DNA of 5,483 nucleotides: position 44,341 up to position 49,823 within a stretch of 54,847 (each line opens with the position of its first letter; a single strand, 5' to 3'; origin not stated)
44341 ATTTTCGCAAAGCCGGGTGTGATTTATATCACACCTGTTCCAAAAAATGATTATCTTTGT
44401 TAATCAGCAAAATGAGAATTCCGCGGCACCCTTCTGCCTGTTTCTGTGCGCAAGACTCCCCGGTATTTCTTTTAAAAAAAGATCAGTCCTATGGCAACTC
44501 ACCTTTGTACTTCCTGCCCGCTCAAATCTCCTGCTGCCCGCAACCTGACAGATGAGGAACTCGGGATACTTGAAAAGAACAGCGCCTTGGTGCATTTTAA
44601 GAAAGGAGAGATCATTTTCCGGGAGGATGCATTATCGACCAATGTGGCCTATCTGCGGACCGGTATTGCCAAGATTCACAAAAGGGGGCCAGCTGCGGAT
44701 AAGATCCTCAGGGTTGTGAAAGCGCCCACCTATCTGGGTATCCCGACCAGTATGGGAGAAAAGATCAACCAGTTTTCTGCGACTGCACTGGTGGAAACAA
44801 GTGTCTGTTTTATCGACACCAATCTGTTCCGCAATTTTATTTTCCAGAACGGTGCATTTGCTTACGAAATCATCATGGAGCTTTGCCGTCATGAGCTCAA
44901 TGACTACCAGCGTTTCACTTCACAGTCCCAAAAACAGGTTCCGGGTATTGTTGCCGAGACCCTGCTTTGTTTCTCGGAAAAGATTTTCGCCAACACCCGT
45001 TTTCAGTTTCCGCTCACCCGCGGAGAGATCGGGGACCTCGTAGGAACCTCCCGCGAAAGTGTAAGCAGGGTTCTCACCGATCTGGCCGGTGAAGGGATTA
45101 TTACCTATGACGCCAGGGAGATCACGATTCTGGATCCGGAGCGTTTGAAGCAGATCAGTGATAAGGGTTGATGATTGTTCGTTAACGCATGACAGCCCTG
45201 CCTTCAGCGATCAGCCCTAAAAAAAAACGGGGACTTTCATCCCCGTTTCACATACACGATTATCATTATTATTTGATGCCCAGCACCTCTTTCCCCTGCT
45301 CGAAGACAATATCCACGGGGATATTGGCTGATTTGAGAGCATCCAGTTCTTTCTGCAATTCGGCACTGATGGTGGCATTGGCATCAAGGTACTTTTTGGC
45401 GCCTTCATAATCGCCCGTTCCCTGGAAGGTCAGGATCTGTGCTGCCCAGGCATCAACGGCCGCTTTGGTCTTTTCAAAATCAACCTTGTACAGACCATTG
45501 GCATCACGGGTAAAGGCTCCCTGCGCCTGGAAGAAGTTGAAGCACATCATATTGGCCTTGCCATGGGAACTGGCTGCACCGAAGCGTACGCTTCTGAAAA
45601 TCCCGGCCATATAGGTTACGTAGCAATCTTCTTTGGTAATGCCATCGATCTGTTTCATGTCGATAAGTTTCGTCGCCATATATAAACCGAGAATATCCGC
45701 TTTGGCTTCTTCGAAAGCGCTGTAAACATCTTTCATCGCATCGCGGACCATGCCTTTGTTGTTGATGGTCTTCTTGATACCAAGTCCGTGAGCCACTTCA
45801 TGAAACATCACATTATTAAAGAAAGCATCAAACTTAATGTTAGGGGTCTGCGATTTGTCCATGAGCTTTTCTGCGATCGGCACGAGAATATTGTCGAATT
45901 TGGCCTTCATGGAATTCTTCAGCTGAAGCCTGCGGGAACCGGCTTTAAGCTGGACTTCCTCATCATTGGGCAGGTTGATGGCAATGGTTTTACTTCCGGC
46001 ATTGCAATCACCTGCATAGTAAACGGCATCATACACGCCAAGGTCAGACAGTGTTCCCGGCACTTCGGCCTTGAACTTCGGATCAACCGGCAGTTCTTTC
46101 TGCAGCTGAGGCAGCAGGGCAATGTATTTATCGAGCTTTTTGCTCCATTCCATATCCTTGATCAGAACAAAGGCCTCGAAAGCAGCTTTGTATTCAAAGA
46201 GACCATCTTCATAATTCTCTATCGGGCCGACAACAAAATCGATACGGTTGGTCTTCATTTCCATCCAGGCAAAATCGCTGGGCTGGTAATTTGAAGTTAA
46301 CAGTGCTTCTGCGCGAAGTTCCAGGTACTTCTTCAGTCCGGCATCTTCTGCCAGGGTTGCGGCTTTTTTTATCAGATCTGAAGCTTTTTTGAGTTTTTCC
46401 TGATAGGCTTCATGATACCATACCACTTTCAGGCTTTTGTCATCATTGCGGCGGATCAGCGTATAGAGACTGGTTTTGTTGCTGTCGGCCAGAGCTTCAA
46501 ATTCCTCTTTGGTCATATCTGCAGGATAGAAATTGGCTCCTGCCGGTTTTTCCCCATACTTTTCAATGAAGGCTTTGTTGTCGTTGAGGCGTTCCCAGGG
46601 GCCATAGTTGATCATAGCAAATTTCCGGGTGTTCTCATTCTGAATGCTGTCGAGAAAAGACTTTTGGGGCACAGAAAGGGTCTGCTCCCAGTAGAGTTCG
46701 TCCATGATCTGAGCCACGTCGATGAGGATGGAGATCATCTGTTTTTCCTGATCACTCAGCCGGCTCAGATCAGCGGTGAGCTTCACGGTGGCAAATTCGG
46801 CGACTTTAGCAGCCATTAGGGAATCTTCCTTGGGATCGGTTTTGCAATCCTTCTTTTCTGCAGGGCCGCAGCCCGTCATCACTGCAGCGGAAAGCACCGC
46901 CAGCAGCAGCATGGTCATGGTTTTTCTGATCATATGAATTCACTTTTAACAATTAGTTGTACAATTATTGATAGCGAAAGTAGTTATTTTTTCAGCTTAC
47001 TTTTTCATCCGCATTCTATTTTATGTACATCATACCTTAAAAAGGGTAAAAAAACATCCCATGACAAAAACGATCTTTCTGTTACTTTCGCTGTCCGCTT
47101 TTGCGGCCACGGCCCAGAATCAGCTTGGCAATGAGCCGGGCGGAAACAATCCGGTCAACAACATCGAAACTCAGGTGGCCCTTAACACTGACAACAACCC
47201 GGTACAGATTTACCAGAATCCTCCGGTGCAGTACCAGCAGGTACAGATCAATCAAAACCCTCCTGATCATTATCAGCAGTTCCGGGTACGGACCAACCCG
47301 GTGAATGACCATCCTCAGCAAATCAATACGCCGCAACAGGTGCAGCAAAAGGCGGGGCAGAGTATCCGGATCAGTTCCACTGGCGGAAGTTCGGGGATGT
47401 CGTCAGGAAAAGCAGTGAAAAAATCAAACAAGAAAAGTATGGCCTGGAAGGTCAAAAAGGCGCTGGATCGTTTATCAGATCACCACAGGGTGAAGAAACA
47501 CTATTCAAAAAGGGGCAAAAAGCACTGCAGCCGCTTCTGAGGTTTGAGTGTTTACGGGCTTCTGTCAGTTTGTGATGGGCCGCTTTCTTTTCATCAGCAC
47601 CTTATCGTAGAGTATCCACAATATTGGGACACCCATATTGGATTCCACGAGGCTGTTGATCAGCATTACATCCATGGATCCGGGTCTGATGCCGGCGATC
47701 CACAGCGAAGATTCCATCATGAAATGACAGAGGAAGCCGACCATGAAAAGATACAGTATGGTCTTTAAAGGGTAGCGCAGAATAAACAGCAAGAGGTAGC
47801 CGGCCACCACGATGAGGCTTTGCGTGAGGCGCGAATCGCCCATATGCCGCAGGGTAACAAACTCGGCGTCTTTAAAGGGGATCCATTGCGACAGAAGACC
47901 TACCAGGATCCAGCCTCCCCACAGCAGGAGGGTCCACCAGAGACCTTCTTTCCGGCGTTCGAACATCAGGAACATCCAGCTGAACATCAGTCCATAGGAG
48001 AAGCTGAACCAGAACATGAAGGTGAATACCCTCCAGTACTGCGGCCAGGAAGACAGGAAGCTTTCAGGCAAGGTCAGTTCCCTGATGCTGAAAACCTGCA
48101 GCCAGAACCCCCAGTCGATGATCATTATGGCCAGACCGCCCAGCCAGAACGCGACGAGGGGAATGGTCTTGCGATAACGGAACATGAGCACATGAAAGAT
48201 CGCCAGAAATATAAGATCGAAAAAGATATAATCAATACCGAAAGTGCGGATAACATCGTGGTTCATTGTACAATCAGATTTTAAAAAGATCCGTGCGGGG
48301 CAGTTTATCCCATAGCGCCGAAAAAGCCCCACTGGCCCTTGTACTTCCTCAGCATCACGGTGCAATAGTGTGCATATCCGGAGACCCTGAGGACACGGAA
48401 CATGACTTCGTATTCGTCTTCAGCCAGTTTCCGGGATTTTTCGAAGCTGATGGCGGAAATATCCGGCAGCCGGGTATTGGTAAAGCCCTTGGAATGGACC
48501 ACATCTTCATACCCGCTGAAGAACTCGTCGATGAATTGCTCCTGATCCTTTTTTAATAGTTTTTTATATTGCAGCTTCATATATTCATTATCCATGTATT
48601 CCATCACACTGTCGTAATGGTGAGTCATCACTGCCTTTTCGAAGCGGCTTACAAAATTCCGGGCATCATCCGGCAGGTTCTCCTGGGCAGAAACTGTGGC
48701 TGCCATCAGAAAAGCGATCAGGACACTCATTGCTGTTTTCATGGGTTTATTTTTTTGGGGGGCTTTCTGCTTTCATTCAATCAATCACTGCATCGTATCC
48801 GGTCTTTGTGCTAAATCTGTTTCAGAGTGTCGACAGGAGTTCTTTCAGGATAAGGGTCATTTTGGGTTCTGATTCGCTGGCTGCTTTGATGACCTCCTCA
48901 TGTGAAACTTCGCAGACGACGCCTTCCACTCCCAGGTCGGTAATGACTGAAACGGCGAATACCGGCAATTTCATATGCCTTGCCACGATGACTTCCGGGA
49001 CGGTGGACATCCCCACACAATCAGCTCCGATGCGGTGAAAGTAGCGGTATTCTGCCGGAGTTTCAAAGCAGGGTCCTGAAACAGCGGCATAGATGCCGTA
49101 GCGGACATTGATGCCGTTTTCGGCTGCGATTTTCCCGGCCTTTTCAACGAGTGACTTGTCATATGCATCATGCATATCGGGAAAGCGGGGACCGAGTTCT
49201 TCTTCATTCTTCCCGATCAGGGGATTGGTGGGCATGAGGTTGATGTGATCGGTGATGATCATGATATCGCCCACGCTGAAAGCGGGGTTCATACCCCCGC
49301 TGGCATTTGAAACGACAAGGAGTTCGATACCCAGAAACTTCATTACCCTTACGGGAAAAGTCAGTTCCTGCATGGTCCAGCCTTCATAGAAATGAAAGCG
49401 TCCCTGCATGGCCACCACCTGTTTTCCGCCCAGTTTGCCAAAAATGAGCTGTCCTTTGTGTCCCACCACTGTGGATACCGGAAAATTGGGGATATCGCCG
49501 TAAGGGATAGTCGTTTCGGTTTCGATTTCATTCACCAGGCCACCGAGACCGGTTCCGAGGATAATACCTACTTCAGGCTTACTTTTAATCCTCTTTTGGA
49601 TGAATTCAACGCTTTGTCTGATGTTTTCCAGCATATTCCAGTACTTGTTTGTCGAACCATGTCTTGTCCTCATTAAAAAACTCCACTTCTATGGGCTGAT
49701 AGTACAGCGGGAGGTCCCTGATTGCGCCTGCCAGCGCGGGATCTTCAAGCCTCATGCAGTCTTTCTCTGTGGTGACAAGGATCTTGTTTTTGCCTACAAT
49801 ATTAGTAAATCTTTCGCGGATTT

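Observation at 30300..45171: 14-kb Hdr/Qmo-like redox supercluster with sulfur-relay, NAD(P)H, membrane and metallocluster-carrier modules but none of the partners that define known Hdr systems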

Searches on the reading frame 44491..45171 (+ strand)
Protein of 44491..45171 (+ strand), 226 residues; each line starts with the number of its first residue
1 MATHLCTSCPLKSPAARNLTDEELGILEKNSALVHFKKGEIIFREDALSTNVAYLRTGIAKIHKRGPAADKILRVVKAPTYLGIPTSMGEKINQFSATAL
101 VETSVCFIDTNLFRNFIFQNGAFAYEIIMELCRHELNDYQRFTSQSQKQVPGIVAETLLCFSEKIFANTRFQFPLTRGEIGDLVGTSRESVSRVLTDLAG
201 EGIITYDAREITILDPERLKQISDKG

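Call 4: search_protein_families(library=pfam, proteins=[window:44491-45171:+], max_evalue=0.01)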
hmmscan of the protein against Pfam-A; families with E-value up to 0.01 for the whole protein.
window:44491-45171:+ (226 aa): 3 families
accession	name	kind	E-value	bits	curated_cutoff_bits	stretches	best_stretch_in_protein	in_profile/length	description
PF13545.12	HTH_Crp_2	-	1e-17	64.3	27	1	154-222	3-70/70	Crp-like helix-turn-helix domain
PF00027.35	cNMP_binding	-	1e-11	45.1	27.5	1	34-120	2-89/89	Cyclic nucleotide-binding domain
PF00325.26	Crp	-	2e-10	40.6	21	1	174-204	2-32/32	Bacterial regulatory proteins, crp family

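Call 27: search_protein_families(library=ncbifam, proteins=[window:44491-45171:+], max_evalue=0.001)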
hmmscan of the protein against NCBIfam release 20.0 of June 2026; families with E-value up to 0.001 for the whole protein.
window:44491-45171:+ (226 aa): 7 families
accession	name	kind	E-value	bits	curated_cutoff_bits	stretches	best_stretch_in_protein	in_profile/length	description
NF045989.1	TransRegFnrLRhodb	equivalog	3e-11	43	300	1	3-221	7-233/245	transcriptional regulator FnrL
NF008365.0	PRK11161.1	subfamily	9.5e-10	38.2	228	1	36-224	52-244/250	fumarate/nitrate reduction transcriptional regulator Fnr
NF006901.0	PRK09392.1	equivalog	1.7e-09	37.3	211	1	19-223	18-221/236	transcriptional activator FtrB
NF050806.1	TransRegFixKCaul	equivalog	2.2e-09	36.9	300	1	29-222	21-213/215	transcriptional regulator FixK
NF008732.0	PRK11753.1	equivalog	6.1e-09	35.7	266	1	42-214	34-211/214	cAMP-activated global transcriptional regulator CRP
NF052518.1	TransRegLdrP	equivalog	9.6e-08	32.3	300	1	36-220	4-185/195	transcriptional regulator LdrP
NF010499.0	PRK13918.1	equivalog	3.3e-07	30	274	1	34-224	15-202/205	CRP/FNR family transcriptional regulator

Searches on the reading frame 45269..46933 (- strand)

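Call 4: search_protein_families(library=pfam, proteins=[window:45269-46933:-], max_evalue=0.01)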
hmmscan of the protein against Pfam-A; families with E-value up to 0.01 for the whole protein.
window:45269-46933:- (554 aa): 1 family
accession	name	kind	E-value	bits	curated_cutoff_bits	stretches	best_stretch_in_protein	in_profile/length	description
PF03571.21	Peptidase_M49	-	1e-17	64.2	21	1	142-385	64-306/548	Peptidase family M49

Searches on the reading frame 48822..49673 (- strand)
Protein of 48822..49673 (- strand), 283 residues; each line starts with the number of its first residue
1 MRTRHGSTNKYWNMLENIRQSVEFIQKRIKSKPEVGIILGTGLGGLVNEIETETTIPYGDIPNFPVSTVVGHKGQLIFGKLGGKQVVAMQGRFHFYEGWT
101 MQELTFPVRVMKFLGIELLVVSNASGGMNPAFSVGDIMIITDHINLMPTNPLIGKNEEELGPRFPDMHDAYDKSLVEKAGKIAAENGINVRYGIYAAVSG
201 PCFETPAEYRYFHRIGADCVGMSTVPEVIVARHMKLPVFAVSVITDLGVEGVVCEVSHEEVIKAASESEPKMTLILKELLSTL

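Call 9: search_protein_families(library=pfam, proteins=[window:48822-49673:-], max_evalue=0.00001)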
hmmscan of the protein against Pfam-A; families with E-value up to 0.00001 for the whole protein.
window:48822-49673:- (283 aa): 1 family
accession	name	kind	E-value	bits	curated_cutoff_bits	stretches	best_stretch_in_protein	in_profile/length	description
PF01048.26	PNP_UDP_1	-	1.4e-57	195.2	25.1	1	35-280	2-232/233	Phosphorylase superfamily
